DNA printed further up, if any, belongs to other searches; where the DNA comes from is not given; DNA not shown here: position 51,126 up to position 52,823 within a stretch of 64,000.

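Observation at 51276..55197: Lower-GC three-gene operon (alpha/beta-hydrolase fusion + kinase-like/TPR protein + unknown protein): candidate undescribed conflict/defence-type system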

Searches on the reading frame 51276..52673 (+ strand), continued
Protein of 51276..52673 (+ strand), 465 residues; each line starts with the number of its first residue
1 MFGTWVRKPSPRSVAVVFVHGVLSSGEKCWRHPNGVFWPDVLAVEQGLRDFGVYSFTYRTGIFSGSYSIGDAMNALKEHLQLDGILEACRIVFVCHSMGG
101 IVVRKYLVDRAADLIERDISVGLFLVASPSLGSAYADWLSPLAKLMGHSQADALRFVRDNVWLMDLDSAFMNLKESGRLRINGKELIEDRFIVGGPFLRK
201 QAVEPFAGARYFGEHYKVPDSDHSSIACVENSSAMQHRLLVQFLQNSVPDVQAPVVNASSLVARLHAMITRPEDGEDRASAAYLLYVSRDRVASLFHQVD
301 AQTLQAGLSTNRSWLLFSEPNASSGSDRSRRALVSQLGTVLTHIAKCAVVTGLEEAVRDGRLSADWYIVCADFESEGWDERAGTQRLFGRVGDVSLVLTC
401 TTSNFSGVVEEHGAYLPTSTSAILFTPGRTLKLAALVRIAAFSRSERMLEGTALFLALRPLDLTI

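Call 113: search_protein_families(library=pfam, alignment_id=A17, max_evalue=0.001)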
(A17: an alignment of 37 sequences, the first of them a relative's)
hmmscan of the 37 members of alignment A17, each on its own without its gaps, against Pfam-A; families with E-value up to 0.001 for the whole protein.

A. member 1, P0002 (464 aa): 2 families
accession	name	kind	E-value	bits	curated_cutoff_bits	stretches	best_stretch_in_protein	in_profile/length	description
PF12697.13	Abhydrolase_6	-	7.3e-08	33.8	26.3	1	16-173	1-133/217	Alpha/beta hydrolase family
PF24096.1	DUF7379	-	0.00013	22.4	33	1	17-138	2-120/191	Domain of unknown function (DUF7379)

B. families by the number of members that match (of 37 scanned): 13 families
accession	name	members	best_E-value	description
PF22880.2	DUF7019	19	4.9e-08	Family of unknown function (DUF7019)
PF13676.11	TIR_2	13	2.2e-29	TIR domain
PF12697.13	Abhydrolase_6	4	7.3e-08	Alpha/beta hydrolase family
PF24096.1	DUF7379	3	4.7e-10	Domain of unknown function (DUF7379)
PF13365.12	Trypsin_2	2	1.3e-13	Trypsin-like peptidase domain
PF19952.5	DUF6414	2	6.6e-05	Domain of unknown function (DUF6414)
PF08357.16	SEFIR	1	1.1e-18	SEFIR domain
PF05057.20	DUF676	1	3.6e-06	Putative serine esterase (DUF676)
PF01582.25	TIR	1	4.2e-05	TIR domain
PF10137.14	CAP12-PCTIR_TIR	1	8.4e-05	CAP12/Pycsar effector protein, TIR domain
PF12146.15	Hydrolase_4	1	0.0001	Serine aminopeptidase, S33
PF08937.16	ThsB_TIR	1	0.00018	Thoeris protein ThsB, TIR-like domain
PF00561.26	Abhydrolase_1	1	0.00019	alpha/beta hydrolase fold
